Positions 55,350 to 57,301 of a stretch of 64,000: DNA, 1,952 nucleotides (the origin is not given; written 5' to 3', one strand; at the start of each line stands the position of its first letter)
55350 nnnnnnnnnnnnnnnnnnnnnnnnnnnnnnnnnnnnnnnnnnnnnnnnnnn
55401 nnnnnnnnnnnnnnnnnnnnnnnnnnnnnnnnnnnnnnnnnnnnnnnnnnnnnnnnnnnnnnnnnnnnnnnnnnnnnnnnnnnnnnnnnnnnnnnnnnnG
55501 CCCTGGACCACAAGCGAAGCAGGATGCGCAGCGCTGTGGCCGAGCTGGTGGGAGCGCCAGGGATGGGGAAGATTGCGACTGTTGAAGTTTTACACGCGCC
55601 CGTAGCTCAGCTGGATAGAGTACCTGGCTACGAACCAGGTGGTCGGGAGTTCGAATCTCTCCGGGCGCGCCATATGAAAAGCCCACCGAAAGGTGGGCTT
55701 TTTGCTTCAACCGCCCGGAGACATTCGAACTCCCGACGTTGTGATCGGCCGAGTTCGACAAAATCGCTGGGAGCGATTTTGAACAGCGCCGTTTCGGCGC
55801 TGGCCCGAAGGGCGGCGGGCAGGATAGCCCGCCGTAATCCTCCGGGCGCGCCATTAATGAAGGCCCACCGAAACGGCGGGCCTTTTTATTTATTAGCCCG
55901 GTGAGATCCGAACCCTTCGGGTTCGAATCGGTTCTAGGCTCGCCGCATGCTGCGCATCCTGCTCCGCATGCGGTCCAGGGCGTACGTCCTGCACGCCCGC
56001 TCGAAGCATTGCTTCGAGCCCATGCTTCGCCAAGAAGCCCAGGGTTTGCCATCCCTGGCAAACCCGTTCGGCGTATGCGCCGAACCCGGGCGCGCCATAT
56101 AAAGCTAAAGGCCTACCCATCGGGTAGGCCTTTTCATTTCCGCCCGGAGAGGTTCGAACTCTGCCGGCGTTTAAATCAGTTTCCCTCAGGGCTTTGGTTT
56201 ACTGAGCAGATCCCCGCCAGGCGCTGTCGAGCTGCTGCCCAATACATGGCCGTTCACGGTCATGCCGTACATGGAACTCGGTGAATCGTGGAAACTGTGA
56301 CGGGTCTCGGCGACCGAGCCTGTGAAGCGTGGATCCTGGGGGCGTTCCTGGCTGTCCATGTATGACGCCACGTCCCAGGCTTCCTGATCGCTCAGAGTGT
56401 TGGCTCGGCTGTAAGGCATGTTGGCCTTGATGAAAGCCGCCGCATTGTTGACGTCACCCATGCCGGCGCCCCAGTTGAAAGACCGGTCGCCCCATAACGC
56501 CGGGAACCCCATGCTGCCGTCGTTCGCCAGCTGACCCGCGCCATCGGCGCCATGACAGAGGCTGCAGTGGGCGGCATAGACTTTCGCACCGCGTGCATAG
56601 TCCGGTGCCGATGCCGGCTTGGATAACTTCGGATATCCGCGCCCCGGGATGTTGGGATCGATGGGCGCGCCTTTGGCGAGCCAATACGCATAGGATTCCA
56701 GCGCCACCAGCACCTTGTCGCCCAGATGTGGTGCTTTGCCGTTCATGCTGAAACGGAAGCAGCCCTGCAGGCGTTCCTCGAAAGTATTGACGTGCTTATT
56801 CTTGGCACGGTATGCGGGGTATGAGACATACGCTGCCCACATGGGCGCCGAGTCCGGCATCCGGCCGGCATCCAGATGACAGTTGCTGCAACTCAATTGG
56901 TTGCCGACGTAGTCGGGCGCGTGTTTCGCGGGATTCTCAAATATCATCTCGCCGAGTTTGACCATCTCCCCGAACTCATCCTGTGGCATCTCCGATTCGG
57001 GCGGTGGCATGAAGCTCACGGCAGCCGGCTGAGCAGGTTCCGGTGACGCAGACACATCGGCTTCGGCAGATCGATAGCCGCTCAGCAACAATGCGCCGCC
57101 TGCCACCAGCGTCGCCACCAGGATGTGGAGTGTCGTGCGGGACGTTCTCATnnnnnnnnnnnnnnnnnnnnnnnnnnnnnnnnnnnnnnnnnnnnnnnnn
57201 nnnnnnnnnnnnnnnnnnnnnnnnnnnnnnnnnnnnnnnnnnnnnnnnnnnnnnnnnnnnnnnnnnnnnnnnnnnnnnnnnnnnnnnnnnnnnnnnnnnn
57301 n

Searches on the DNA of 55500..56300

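Call 23: search_rna_families(source=window, start=55500, end=56300, threshold=evalue, max_evalue=10)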
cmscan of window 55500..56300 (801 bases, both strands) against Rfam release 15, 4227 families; matches with E-value up to 10: 26.
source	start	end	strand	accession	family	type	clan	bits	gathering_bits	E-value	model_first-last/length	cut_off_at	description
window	55596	55669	+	RF00005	tRNA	Gene; tRNA;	CL00001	65.4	29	7.4e-14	1-71/71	no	tRNA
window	55857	55923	-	RF02607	AbsR25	Gene; sRNA;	-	26.2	47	0.031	1-164/164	no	Acinetobacter sRNA 25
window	55593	55707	+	RF02435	SpF41_sRNA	Gene; sRNA;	-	24.1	52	0.26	1-105/105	no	Streptococcus sRNA SpF41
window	55675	55777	-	RF02766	Ysr49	Gene; sRNA;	-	23.3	95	0.042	1-124/124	no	Yersinia sRNA 49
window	56104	56188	-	RF02891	AgrB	Gene; antisense;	-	21.2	40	0.58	1-84/84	no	ArsR-gov region gene B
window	55606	55711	+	RF01772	rnk_pseudo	Cis-reg; leader;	-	20.9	55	0.57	1-108/108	no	Pseudomonas rnk leader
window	55643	55736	-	RF03723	MIR7125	Gene; miRNA;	-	19.6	100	0.3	1-107/107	no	MIR7125 microRNA precursor family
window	56034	56134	-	RF02809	RsmW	Gene; sRNA;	CL00106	19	52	0.91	1-124/124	no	RsmW RNA family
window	55677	55702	-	RF01772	rnk_pseudo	Cis-reg; leader;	-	18.1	55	2.3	73-100/108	no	Pseudomonas rnk leader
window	56074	56137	+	RF01859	Phe_leader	Cis-reg; leader;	-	18.1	55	3.2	1-125/125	no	Phenylalanine leader peptide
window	55785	55848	-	RF01698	Chloroflexi-1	Gene; sRNA;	-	17.5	80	0.99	1-84/84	no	Chloroflexi-1 RNA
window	55730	55886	+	RF02355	BjrC174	Gene; sRNA;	-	17.3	45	1.3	1-201/201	no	Bradyrhizobiaceae sRNA BjrC174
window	55722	55844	+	RF00391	RtT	Cis-reg;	-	17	45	1.9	1-130/130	no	RtT RNA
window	56008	56138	+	RF02867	ncS011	Gene; sRNA;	-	16.8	48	0.07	1-207/207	no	Burkholderia sRNA 11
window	55755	55840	+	RF02809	RsmW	Gene; sRNA;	CL00106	16.3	52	3.3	1-124/124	no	RsmW RNA family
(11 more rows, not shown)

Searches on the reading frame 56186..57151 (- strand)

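Call 38: search_protein_families(library=pfam, proteins=[window:56186-57151:-], max_evalue=0.01)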
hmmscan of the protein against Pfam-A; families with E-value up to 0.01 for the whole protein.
window:56186-57151:- (321 aa): 3 families
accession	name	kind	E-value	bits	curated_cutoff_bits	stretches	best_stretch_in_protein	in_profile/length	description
PF13442.11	Cytochrome_CBB3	-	2.3e-11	44.3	27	1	184-265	2-68/68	Cytochrome C oxidase, cbb3-type, subunit III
PF00034.26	Cytochrom_C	-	1.9e-10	42.4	21.3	1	186-267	2-88/90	Cytochrome c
PF21342.2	SoxA-TsdA_cyt-c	-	7.2e-09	36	27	1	84-164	13-88/88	SoxA/TsdA, cytochrome c domain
